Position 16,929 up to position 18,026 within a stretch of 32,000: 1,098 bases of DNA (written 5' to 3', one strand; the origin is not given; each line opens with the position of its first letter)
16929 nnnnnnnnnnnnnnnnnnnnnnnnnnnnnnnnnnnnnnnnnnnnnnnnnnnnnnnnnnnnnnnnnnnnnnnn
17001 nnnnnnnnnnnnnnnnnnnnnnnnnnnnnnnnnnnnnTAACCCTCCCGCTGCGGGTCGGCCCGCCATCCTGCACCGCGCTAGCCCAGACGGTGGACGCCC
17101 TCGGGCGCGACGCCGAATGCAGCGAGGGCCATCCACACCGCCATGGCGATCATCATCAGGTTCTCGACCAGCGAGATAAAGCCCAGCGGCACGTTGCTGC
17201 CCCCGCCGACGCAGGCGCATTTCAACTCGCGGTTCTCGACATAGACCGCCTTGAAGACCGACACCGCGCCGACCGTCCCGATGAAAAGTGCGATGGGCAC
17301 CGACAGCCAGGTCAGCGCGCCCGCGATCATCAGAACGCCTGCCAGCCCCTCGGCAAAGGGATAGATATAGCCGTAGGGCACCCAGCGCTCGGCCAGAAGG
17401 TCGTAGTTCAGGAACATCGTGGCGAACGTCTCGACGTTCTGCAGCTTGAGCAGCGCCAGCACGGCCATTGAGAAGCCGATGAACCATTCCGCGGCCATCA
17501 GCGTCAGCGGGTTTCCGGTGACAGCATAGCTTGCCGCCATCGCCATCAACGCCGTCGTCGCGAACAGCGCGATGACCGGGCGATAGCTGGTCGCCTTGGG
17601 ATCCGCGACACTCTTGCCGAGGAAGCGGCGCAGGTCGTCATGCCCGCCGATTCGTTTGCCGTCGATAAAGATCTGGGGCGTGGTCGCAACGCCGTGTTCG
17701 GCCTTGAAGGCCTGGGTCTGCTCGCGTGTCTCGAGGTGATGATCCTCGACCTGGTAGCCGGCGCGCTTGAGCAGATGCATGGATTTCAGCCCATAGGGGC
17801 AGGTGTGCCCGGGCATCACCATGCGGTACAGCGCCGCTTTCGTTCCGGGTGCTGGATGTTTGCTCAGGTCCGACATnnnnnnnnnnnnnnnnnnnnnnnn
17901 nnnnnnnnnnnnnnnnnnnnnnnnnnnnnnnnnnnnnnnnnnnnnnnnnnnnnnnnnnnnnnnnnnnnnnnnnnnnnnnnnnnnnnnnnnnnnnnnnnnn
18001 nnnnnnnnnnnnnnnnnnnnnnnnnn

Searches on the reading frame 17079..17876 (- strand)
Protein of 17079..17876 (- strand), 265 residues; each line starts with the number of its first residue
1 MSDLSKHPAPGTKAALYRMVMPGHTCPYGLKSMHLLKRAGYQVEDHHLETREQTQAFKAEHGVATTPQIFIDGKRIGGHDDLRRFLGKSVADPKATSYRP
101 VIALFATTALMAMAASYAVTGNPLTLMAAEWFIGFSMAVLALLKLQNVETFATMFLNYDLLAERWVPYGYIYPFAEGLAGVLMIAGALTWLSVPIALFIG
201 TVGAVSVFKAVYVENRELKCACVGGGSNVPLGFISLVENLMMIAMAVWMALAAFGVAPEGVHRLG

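Call 4: search_protein_families(library=ncbifam, proteins=[window:17079-17876:-], max_evalue=0.001)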
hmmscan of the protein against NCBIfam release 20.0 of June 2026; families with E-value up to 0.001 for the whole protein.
window:17079-17876:- (265 aa): 5 families
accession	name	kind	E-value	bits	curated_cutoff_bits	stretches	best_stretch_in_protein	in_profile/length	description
TIGR02190.1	GlrX-dom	hypoth_equivalog_domain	1.4e-12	47.4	99.3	1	22-86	14-78/79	glutaredoxin-family domain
TIGR02181.1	GRX_bact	equivalog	1.1e-10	41.6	90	1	24-84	7-69/80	glutaredoxin 3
NF007923.0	PRK10638.1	equivalog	1.8e-08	34.3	129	1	24-89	10-76/83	glutaredoxin 3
TIGR02180.1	GRX_euk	equivalog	6.5e-07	29.5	87.25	1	24-84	7-73/84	glutaredoxin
NF008401.0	PRK11200.1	equivalog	7.2e-05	22.9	84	1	58-86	51-79/87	GrxA family glutaredoxin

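Call 5: search_protein_families(library=pfam, proteins=[window:17079-17876:-], max_evalue=0.001)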
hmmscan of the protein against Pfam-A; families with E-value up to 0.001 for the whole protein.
window:17079-17876:- (265 aa): 2 families
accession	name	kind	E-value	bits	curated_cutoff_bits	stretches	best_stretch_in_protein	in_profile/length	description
PF07291.16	MauE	-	1.2e-12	48.7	27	1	126-251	5-127/128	Methylamine utilisation protein MauE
PF00462.30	Glutaredoxin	-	1.2e-07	32.3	22.9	1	24-76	7-60/60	Glutaredoxin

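Call 9: find_homologous_proteins(query=window:17079-17876:-, max_evalue=1e-10)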
Query window:17079-17876:- (265 aa): 8000 proteins with E <= 1e-10 among 8000 candidates; the best 120 are listed.
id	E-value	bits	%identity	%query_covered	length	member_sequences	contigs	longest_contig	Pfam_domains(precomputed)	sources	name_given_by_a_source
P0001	2.5e-173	592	100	100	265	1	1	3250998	PF00462.31,PF07291.17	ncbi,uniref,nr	ncbi:glutaredoxin [Paracoccus suum]|uniref:Methylamine utilization protein MauE n=1 Tax=Paracoccus s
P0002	4.3e-145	500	84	94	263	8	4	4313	PF00462.31,PF07291.17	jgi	jgi:glutaredoxin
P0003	5.5e-145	500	83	99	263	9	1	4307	PF00462.31,PF07291.17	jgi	jgi:glutaredoxin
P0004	1.1e-144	499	84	99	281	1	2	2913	PF00462.31,PF07291.17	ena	-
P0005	2.0e-143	494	82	100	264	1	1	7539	PF00462.31,PF07291.17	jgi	jgi:glutaredoxin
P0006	2.3e-143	494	82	99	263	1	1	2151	PF00462.31,PF07291.17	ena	-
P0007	3.6e-143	494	81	100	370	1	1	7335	PF00462.31,PF07291.17,PF03713.20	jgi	jgi:glutaredoxin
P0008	6.6e-143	493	82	99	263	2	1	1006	PF00462.31,PF07291.17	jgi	-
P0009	6.9e-143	493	82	99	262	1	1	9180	PF00462.31,PF07291.17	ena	-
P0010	1.4e-142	492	86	97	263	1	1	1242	PF00462.31,PF07291.17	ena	-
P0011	1.7e-142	491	82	99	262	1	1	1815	PF00462.31,PF07291.17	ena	-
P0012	1.8e-142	491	81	99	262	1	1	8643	PF00462.31,PF07291.17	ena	-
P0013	2.4e-142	491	81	99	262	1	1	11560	PF00462.31,PF07291.17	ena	-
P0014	2.7e-142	491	81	99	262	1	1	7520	PF00462.31,PF07291.17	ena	-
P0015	3.2e-142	491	82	99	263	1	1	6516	PF00462.31,PF07291.17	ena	-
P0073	1.8e-140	485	82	99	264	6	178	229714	PF00462.31,PF07291.17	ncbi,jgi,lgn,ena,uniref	ncbi:MauE/DoxX family redox-associated membrane protein [Sphingobium sp. ZW T5_29]|jgi:glutaredoxin|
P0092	1.4e-139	482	80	100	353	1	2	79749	PF00462.31,PF07291.17,PF03713.20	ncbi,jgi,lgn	-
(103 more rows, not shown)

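Call 12: find_related_loci(query=A1, collection=genome_contigs, flank=3000)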
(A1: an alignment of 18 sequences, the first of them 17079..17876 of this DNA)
Query A1 (265 aa) in genome_contigs; peptide patterns used: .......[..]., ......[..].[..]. (x = any residue, [..] = any of these).
600 stretches matched a pattern (row limit reached: there are more); 593 encode a relative of the query (tblastn E <= 1e-3); the best 80 are kept; 80 distinct loci.
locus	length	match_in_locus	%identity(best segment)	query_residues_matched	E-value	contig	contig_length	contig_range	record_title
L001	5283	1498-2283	81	1-262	1e-147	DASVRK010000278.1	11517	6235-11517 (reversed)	MAG TPA_asm: Allosphingosinicella sp. isolate SMAG_U3234 k141_247219, whole genome shotgun sequence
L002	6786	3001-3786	79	1-262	7e-145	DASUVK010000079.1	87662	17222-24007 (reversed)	MAG TPA_asm: Allosphingosinicella sp. isolate SMAG_U1813 k141_1423667, whole genome shotgun sequence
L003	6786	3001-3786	77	1-262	9e-139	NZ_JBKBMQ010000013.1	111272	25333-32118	MAG: Allosphingosinicella sp. isolate 21I_069.bin.14 NODE_227_length_111272_cov_10.640993, whole genome shotgun sequence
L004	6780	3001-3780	79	1-260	4e-138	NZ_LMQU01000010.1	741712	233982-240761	Devosia sp. Leaf420 contig_3, whole genome shotgun sequence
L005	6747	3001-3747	82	14-262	4e-137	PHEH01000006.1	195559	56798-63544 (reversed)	MAG: Alphaproteobacteria bacterium HGW-Alphaproteobacteria-18 08E140C01_10kDa_scaffold_30, whole genome shotgun sequence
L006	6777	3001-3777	78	2-261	1e-136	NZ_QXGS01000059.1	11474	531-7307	Pseudoroseomonas vastitatis strain CPCC 101021 Scaffold59, whole genome shotgun sequence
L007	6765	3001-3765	76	1-255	5e-136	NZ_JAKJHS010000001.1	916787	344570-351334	Rhizobium halophilum strain TRM95001 scaffold1, whole genome shotgun sequence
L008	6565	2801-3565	77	2-256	3e-136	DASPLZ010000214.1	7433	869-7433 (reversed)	MAG TPA_asm: Phenylobacterium sp. isolate SMAG_U12078 k141_243048, whole genome shotgun sequence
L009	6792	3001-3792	75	1-264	4e-136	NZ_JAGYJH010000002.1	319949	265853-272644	MAG: Hyphomonas sp. isolate M30B36 contig_2378, whole genome shotgun sequence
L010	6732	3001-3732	84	13-256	8e-136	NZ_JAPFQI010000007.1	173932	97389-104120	Sabulicella glaciei strain MDT2-1-1 _7, whole genome shotgun sequence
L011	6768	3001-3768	76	1-256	8e-136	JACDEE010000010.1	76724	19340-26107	MAG: Sphingosinicella sp. isolate MGR_bin352 SD2902_NODE_48_length_76724_cov_13.479771, whole genome shotgun sequence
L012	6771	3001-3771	77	1-257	1e-135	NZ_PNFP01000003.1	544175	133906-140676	Ensifer adhaerens strain ST2 ST2_scaffold3, whole genome shotgun sequence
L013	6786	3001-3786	75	1-262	1e-134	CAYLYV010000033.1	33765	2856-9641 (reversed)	MAG TPA_asm: uncultured Cypionkella sp. isolate SRP302447_co3_40 genome assembly, contig: NODE_3441_length_33765_cov_11.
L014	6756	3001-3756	81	2-256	2e-134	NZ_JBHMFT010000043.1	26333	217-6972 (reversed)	Falsiroseomonas sp. E2-1-a20 E2-1-a20_E2-1-a4_contig_43, whole genome shotgun sequence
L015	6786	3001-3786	79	1-262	4e-134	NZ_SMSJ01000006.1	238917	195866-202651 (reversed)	Dankookia rubra strain JCM30602 NODE_6_length_238917_cov_30.843417, whole genome shotgun sequence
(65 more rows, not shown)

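Call 34: find_encoding_contigs(protein=P0073, flank=6000, max_places=6)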
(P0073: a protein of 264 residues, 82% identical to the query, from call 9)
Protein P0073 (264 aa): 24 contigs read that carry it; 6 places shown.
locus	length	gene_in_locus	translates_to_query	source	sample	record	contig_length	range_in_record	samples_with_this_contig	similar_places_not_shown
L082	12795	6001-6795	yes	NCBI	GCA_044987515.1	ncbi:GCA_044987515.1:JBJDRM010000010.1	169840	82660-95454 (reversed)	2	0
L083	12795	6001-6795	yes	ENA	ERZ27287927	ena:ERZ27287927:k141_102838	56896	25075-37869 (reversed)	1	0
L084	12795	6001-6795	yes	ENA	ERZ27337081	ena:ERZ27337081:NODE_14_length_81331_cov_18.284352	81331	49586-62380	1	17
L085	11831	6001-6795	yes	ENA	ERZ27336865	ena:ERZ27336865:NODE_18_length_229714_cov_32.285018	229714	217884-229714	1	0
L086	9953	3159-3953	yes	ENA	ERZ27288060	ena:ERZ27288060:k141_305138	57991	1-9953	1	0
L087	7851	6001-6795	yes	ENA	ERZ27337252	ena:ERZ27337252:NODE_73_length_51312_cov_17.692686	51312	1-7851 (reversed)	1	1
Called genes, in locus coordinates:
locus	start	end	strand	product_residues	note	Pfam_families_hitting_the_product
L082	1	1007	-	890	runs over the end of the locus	-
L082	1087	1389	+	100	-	PF01627:Hpt (weak)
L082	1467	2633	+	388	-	-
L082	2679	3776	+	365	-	PF10098:DUF2336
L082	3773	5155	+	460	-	PF02518:HATPase_c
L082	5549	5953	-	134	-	PF00376:MerR, PF13411:MerR_1, PF09278:MerR-DNA-bind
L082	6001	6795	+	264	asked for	PF00462:Glutaredoxin (weak), PF07291:MauE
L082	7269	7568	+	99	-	-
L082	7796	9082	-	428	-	PF00285:Citrate_synt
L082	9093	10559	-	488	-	PF00749:tRNA-synt_1c, PF19269:Anticodon_2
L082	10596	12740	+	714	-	PF13567:DUF4131, PF03772:Competence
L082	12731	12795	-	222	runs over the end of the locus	PF01726:LexA_DNA_bind, PF00717:Peptidase_S24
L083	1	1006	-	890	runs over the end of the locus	-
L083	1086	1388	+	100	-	PF01627:Hpt (weak)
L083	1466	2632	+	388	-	-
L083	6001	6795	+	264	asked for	PF00462:Glutaredoxin (weak), PF07291:MauE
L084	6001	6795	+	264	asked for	PF00462:Glutaredoxin (weak), PF07291:MauE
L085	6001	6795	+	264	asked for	PF00462:Glutaredoxin (weak), PF07291:MauE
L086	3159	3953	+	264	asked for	PF00462:Glutaredoxin (weak), PF07291:MauE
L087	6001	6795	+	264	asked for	PF00462:Glutaredoxin (weak), PF07291:MauE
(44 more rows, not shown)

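Call 35: find_encoding_contigs(protein=P0092, flank=6000, max_places=3)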
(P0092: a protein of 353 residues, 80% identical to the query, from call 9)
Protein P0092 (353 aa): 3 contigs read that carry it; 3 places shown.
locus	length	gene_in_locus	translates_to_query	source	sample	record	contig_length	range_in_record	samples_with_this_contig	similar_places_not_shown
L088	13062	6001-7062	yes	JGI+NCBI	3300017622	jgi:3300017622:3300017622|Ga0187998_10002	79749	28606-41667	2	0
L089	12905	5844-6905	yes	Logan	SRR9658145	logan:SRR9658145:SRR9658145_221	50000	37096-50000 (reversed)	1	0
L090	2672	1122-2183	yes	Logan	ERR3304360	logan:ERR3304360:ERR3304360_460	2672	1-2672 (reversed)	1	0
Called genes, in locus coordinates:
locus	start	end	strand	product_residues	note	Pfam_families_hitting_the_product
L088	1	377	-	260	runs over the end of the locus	-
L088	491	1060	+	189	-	PF09694:Gcw_chp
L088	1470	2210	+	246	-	PF10677:DUF2490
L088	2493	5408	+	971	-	PF08448:PAS_4 (weak), PF08448:PAS_4, PF00989:PAS (weak), PF08448:PAS_4 (weak), PF08447:PAS_3, PF00512:HisKA, PF02518:HATPase_c, PF00072:Response_reg, +2 more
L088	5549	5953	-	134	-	PF00376:MerR (weak), PF13411:MerR_1, PF09278:MerR-DNA-bind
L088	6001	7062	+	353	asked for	PF00462:Glutaredoxin (weak), PF07291:MauE, PF03713:DUF305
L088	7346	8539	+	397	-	PF01590:GAF, PF13185:GAF_2 (weak), PF07536:HWE_HK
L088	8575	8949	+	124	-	PF00072:Response_reg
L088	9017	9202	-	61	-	-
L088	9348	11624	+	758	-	PF03707:MHYT, PF00989:PAS, PF08448:PAS_4, PF08447:PAS_3, PF13426:PAS_9, PF00512:HisKA, PF02518:HATPase_c, PF00072:Response_reg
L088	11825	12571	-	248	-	PF00027:cNMP_binding, PF13545:HTH_Crp_2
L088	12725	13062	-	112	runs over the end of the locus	PF21834:DUF6894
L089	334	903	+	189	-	PF09694:Gcw_chp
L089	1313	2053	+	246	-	PF10677:DUF2490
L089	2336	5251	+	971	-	PF08448:PAS_4 (weak), PF08448:PAS_4, PF00989:PAS (weak), PF08448:PAS_4 (weak), PF08447:PAS_3, PF00512:HisKA, PF02518:HATPase_c, PF00072:Response_reg, +2 more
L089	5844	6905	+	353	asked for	PF00462:Glutaredoxin (weak), PF07291:MauE, PF03713:DUF305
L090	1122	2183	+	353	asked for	PF00462:Glutaredoxin (weak), PF07291:MauE, PF03713:DUF305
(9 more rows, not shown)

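Call 42: search_dna_similar(query=window:17079-17876:-, collection=plasmids, mode=protein, max_rows=40, max_evalue=1e-20)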
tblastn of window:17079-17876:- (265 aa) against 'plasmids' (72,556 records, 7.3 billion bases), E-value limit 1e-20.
Records with a match: 297; places in all: 314; records where one place covers at least 80% of the query: 287.
Best place of each record, by identity: 80-90% 8; 60-80% 250; <60% 39.
By first word of the organism name: Pseudosulfitobacter 64; Sinorhizobium 49; Phaeobacter 20; Sulfitobacter 18; Sphingomonas 14; Alteromonas 10; Rhizobium 9; Dinoroseobacter 8; Shinella 7; Paracoccus 7; and 50 more.
By predicted mobility (MOB-suite, as given by PLSDB): conjugative 156; non-mobilizable 123; mobilizable 18.
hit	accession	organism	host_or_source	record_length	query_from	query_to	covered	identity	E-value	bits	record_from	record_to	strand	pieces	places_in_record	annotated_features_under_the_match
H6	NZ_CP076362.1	Gemmobacter fulvus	cell culture,Anabaena culture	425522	1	262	99%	76.7%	2e-125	399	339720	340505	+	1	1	glutaredoxin family protein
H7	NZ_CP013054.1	Sinorhizobium americanum CCGM7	Phaseolus vulgaris,root nodules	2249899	1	256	97%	78.5%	9e-128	406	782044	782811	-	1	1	none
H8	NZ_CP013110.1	Sinorhizobium americanum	Vachellia farnesiana,cell culture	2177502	1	256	97%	78.1%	3e-126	402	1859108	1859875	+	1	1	record has no annotation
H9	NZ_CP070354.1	Ensifer sp. PDNC004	cell culture,Plastic debris in ...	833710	1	257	97%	77.8%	5e-124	395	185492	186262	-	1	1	glutaredoxin family protein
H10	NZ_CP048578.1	Agrobacterium tumefaciens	walnut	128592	13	258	93%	80.1%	9e-128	406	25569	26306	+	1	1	glutaredoxin family protein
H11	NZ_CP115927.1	Agrobacterium tumefaciens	Chrysanthemum,cell culture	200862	13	258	93%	80.1%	9e-128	406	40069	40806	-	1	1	glutaredoxin family protein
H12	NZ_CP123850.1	Agrobacterium tumefaciens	Rose,cell culture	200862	13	258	93%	80.1%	9e-128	406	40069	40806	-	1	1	glutaredoxin family protein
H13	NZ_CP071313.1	Rhizobium sp. X9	cell culture,polluted mud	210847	13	258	93%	80.1%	9e-128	406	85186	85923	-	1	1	glutaredoxin family protein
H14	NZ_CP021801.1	Sinorhizobium meliloti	Medicago sativa,Single Cell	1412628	13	256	92%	79.9%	1e-126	402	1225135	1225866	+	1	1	none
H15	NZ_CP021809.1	Sinorhizobium meliloti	Medicago sativa,Single Cell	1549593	13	256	92%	79.9%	1e-126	402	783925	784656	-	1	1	none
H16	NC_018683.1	Sinorhizobium meliloti Rm41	-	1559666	13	256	92%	79.9%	1e-126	402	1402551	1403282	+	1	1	none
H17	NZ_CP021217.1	Sinorhizobium meliloti RU11/001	-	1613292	13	256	92%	79.9%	1e-126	402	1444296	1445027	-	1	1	none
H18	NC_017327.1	Sinorhizobium meliloti SM11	-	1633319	13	256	92%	79.9%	1e-126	402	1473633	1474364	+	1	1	none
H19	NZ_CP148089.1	Sinorhizobium meliloti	Medicago sativa,cell culture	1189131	13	256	92%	79.9%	2e-126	402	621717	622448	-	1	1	record has no annotation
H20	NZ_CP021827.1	Sinorhizobium meliloti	Medicago truncatula,Single Cell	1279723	13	256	92%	79.9%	2e-126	402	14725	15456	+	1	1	record has no annotation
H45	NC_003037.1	Sinorhizobium meliloti 1021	-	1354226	13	256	92%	79.1%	1e-125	400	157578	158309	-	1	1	none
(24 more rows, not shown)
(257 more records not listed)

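Call 43: get_annotated_region(hit=H45, flank=2500)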
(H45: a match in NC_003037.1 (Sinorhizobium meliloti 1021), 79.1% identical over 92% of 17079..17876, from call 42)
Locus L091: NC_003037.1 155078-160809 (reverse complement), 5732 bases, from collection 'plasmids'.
description: Sinorhizobium meliloti 1021 plasmid pSymA, complete sequence
organism: Sinorhizobium meliloti 1021 (NCBI taxid 266834)
taxonomy: Bacteria; Pseudomonadota; Alphaproteobacteria; Hyphomicrobiales; Rhizobiaceae; Sinorhizobium; Sinorhizobium meliloti; Sinorhizobium meliloti 1021
host: -; source: -; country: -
typing (MOB-suite, as given by PLSDB): conjugative; relaxase MOBQ; mating-pair formation MPF_T
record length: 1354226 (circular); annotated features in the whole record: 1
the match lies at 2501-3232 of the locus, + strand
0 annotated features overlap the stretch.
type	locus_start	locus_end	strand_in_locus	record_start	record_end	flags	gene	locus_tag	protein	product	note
